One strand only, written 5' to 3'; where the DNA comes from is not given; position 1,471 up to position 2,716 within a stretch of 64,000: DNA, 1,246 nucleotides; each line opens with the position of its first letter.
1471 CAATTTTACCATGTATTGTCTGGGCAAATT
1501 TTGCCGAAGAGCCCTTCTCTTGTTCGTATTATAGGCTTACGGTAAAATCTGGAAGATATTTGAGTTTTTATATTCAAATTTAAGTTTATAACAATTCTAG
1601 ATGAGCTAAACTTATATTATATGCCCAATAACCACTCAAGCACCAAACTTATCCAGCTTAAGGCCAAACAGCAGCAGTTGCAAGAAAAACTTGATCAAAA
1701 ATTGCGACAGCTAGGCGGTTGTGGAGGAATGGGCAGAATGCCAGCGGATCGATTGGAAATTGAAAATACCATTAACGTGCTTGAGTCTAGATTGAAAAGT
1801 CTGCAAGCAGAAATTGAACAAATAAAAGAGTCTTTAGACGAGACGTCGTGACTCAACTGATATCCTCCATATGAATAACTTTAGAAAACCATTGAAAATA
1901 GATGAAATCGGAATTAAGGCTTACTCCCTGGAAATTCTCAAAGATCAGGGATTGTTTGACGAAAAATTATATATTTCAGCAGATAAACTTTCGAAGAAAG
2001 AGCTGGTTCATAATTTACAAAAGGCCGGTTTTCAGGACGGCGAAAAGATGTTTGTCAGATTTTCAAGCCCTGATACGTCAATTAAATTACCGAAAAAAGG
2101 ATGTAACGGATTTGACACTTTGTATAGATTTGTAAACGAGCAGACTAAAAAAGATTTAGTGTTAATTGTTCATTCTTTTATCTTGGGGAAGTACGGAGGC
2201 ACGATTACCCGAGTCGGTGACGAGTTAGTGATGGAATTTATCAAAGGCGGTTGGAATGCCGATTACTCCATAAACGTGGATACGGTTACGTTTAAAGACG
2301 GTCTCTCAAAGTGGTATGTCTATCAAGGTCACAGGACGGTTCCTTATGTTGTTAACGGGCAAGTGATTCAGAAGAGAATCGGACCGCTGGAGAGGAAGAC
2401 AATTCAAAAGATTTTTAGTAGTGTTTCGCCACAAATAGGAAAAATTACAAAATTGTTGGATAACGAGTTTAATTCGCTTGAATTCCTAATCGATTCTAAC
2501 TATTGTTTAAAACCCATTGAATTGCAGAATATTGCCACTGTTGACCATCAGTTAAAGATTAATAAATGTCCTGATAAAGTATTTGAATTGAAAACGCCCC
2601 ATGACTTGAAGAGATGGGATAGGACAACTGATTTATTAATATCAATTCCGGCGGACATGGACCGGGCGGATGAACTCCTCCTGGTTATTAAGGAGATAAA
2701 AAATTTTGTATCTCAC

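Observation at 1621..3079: Two paralogous 75-aa coiled-coil proteins bracket a PPDK_N/ATP-grasp-like protein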

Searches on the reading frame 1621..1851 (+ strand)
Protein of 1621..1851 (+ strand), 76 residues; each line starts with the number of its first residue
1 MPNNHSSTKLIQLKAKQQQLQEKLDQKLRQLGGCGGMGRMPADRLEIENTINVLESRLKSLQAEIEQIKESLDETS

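Call 4: search_protein_families(library=pfam, proteins=[window:1621-1851:+], max_evalue=1)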
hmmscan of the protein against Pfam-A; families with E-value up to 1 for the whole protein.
window:1621-1851:+ (76 aa): 31 families (the best 25 are shown)
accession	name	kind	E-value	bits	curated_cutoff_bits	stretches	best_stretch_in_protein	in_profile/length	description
PF05377.16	FlaC_arch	-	0.00096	19.9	27.8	1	46-74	4-32/55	Flagella accessory protein C (FlaC)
PF06785.16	UPF0242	-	0.003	18.1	33.5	1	4-74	107-168/194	Uncharacterised protein family (UPF0242) N-terminus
PF16526.10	CLZ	-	0.0033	18.2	26.7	1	46-72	35-61/71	C-terminal leucine zipper domain of cyclic nucleotide-gated channels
PF11819.13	CUPID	-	0.0046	17.4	22.4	1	4-31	27-54/136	Cytohesin Ubiquitin Protein Inducing Domain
PF16360.10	GTP-bdg_M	-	0.0075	17.2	29.5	1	10-70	13-70/79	GTP-binding GTPase Middle Region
PF03961.19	FapA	-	0.021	14.9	31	1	8-74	159-228/272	Flagellar Assembly Protein A beta solenoid domain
PF20882.2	Sos7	-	0.023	15.3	27.3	1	41-75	33-67/75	Kinetochore protein Sos7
PF16326.10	ABC_tran_CTD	-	0.026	15.2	32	0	47-67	13-33/69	ABC transporter C-terminal domain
PF01920.25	Prefoldin_2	-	0.032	14.6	27.6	1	46-73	73-100/106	Prefoldin subunit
PF08286.16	Spc24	-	0.042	14.5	25.3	1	42-75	4-37/109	Spc24 subunit of Ndc80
PF08663.15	HalX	-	0.046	14.6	23.2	0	41-74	27-60/68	HalX domain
PF19962.4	EAD9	-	0.051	13.8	25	1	52-75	9-32/62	Effector-associated domain 9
PF19187.6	HTH_PafC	-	0.057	13.7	32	1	4-49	15-60/115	PafC helix-turn-helix domain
PF16454.10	PI3K_P85_iSH2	-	0.065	13.3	31.5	1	11-74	61-113/161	Phosphatidylinositol 3-kinase regulatory subunit P85 inter-SH2 domain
PF05531.17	NPV_P10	-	0.075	14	29.8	1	46-74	8-36/75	Nucleopolyhedrovirus P10 protein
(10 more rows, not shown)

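Call 6: search_protein_families(library=ncbifam, proteins=[window:1621-1851:+], max_evalue=1)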
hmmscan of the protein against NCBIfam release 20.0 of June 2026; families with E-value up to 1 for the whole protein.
window:1621-1851:+ (76 aa): 8 families
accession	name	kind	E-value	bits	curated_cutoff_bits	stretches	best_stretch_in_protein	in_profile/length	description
NF045487.1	ASRP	equivalog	0.011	14.4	300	1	10-74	378-440/593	archaea-specific SMC-related protein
TIGR03156.1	GTP_HflX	equivalog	0.021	13.7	216.75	1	9-70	117-182/351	GTPase HflX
NF052504.1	sll1863_fam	domain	0.033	14.4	35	0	50-73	5-28/93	sll1863 family stress response protein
NF041889.1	Lmo0654_fam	equivalog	0.034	14.2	75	1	50-73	36-59/61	Lmo0654 family protein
NF053525.1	thylo_ssr2422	subfamily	0.09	13.2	38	1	17-73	11-47/77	ssr2422 family thylakoid membrane protein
NF040878.1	SE1561_fam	subfamily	0.29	11.1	40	1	49-71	3-26/46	SE1561 family protein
NF038218.1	IcmG_DotF_IVB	equivalog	0.46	10.1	200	1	7-70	123-187/266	type IVB secretion system protein IcmG/DotF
TIGR00293.1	TIGR00293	equivalog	0.73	9.9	53.9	1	46-74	3-31/129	prefoldin subunit alpha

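Call 19: find_homologous_proteins(query=A2, max_evalue=0.1)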
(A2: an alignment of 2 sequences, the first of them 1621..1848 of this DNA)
Query A2 (2 sequences) (76 aa, profile of the alignment): 4 proteins with E <= 0.1 among 20 candidates.
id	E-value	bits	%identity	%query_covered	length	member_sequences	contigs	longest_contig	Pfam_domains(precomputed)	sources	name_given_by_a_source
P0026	9.9e-38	146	39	88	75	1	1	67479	-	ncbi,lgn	-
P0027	5.4e-37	143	100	100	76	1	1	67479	-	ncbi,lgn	-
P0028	8.5e-22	95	38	67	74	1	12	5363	-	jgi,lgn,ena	-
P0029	2.6e-21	93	67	92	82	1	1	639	-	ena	-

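Call 22: find_encoding_contigs(protein=P0028, flank=4000, max_places=6)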
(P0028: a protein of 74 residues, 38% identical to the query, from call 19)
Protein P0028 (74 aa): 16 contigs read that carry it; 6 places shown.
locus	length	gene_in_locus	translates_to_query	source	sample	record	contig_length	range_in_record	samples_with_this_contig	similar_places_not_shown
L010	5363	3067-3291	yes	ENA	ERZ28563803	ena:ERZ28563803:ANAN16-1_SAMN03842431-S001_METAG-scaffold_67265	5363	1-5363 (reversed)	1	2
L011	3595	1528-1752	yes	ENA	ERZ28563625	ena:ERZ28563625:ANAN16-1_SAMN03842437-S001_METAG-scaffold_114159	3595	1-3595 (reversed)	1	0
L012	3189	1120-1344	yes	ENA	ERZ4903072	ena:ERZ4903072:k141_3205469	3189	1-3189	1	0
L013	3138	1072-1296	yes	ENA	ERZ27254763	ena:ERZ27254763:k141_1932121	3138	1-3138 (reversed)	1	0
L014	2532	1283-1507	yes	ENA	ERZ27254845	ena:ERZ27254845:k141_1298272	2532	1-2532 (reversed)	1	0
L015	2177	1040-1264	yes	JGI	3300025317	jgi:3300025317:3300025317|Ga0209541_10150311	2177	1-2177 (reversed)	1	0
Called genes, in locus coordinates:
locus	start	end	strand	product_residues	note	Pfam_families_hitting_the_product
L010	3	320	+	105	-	?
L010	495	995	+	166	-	PF00041:fn3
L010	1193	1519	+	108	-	PF01035:DNA_binding_1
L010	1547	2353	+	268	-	PF02535:Zip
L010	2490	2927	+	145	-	PF00173:Cyt-b5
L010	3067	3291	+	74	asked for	-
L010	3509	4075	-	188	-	-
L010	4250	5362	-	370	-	?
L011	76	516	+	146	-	-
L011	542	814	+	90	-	PF02535:Zip (weak)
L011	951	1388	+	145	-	PF00173:Cyt-b5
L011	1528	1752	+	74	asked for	-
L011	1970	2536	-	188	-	-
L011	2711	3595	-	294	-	?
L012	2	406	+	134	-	?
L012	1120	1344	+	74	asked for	-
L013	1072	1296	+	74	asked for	-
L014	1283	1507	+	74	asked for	-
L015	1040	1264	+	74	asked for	-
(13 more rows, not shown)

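Call 23: find_encoding_contigs(protein=P0029, flank=4000, max_places=3)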
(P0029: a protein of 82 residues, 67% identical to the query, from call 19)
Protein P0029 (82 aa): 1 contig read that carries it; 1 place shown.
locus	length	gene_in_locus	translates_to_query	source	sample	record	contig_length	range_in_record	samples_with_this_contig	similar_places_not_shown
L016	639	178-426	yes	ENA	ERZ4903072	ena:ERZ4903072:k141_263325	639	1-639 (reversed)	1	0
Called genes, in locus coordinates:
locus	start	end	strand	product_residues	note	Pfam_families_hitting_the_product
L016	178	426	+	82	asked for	-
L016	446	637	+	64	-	?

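Call 29: find_related_loci(query=A3, collection=metagenome_contigs, flank=5000)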
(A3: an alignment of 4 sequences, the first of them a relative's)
Query A3 (76 aa) in metagenome_contigs; peptide patterns used: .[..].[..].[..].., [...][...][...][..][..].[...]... (x = any residue, [..] = any of these).
600 stretches matched a pattern, but none encodes a relative of the query by tblastn (E <= 1e-3).
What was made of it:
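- Tried and rejected: The metagenome_contigs scan with the small-protein alignment picked coiled-coil word patterns and confirmed nothing (call 29).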

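Call 46: search_protein_families(library=pfam, proteins=[L010:3509-4075:-], max_evalue=1)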
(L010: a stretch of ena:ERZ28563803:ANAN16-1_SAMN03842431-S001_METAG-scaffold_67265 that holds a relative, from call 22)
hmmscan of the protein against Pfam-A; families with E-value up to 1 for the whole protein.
L010:3509-4075:- (188 aa): 2 families
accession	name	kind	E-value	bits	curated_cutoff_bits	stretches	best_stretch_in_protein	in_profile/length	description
PF14470.12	bPH_3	-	0.0021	18.9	23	1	94-177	18-94/95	Bacterial PH domain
PF01756.24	ACOX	-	0.18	11.9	22.1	1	137-183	76-121/181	Acyl-CoA oxidase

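Call 54: search_protein_families(library=padloc, proteins=[window:1621-1848:+], max_evalue=0.01)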
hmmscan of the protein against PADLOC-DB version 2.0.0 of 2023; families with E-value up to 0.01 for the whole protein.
window:1621-1848:+ (76 aa): 2 families
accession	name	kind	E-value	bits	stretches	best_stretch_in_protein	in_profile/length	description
PDLC03863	LmuB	-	0.0065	13.2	1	12-74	203-259/610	-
PDLC03859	LmuB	-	0.0091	13.2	0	13-72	351-397/611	-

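Call 58: find_homologous_proteins(query=A3, max_evalue=1)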
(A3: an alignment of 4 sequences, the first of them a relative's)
Query A3 (4 sequences) (76 aa, profile of the alignment): 5 proteins with E <= 1 among 936 candidates.
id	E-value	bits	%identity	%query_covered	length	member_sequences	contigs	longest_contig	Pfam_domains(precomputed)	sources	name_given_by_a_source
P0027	1.9e-34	135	100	100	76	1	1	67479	-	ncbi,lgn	-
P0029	7.4e-34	133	67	92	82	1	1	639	-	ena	-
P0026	7.5e-31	124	39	88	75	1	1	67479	-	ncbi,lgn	-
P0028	6.5e-30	121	38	67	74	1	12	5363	-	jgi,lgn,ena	-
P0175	1.1e-11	62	32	75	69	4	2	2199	-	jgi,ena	-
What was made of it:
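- Two searches of 5.8 billion proteins found only five members of the small-protein family (calls 19, 58).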

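Call 60: find_encoding_contigs(protein=P0175, flank=4000, max_places=4)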
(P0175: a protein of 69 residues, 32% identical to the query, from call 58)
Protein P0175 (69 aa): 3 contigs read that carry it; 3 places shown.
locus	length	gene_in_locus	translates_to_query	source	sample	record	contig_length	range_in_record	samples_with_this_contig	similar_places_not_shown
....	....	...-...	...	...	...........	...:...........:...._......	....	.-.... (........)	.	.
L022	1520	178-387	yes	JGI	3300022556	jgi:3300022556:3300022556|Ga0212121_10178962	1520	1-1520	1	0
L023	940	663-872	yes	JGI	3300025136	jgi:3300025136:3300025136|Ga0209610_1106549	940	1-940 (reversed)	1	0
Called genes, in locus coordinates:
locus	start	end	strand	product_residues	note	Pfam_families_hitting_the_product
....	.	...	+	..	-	?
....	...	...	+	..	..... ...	-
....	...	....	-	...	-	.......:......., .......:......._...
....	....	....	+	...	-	?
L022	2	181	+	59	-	?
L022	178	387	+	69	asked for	-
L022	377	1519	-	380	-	?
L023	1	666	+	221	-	?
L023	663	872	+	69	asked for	-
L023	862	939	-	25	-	?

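Call 70: search_protein_families(library=phrogs, proteins=[window:1621-1848:+, P0175], max_evalue=0.01)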
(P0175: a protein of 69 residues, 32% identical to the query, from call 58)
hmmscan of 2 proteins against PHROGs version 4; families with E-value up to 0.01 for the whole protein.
window:1621-1848:+ (76 aa): 1 family
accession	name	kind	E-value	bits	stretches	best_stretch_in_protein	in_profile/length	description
phrog_1533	-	tail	0.0063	15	1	7-74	135-194/1688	tail length tape measure protein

P0175 (69 aa): 0 families
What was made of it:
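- On Named coiled-coil families for A and B (FlaC_arch, Prefoldin, Seryl_tRNA_N, DUF6262, Lmo0654-like and others): PADLOC and PHROGs give only marginal coiled-coil hits (calls 54, 70).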

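Call 72: search_solved_structures(query=A5, max_evalue=1)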
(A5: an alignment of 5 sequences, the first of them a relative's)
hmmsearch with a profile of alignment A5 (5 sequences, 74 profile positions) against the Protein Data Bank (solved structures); distinct sequences matched with E-value up to 1: 5.
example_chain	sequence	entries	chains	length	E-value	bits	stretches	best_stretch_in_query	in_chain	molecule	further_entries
9tlr_A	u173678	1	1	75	0.015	18.3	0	41-64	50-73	Sc-apCC-2-BCL-xL-11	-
4fn4_A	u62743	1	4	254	0.16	15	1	24-73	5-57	Short chain dehydrogenase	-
3kxl_A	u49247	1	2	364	0.53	13.4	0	30-71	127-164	GTP-binding protein (HflX)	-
2qtf_A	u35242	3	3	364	0.53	13.4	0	30-71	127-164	GTP-binding protein | GTP-binding protein (HflX)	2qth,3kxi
3kxk_A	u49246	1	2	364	0.53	13.4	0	30-71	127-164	GTP-binding protein (HflX)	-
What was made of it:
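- On Named coiled-coil families for A and B (FlaC_arch, Prefoldin, Seryl_tRNA_N, DUF6262, Lmo0654-like and others): The PDB profile search gives only noise (call 72).
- Tried and rejected: The profile of the small proteins against the PDB gave noise (call 72).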

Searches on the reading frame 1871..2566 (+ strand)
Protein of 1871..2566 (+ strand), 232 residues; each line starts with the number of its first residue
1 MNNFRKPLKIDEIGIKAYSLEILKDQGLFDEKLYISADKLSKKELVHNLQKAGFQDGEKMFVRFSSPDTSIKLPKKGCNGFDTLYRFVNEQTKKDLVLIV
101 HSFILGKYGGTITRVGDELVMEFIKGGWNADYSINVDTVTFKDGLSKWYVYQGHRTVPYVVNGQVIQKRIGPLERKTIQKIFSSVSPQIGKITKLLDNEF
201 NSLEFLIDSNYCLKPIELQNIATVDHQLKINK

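Call 38: search_protein_families(library=pfam, proteins=[window:1871-2566:+], max_evalue=10)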
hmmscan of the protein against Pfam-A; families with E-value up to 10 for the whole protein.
window:1871-2566:+ (232 aa): 1 family
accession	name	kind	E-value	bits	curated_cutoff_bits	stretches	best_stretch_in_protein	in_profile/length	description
PF09267.15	Dict-STAT-coil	-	0.024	15.4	22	1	163-230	26-91/114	Dictyostelium STAT, coiled coil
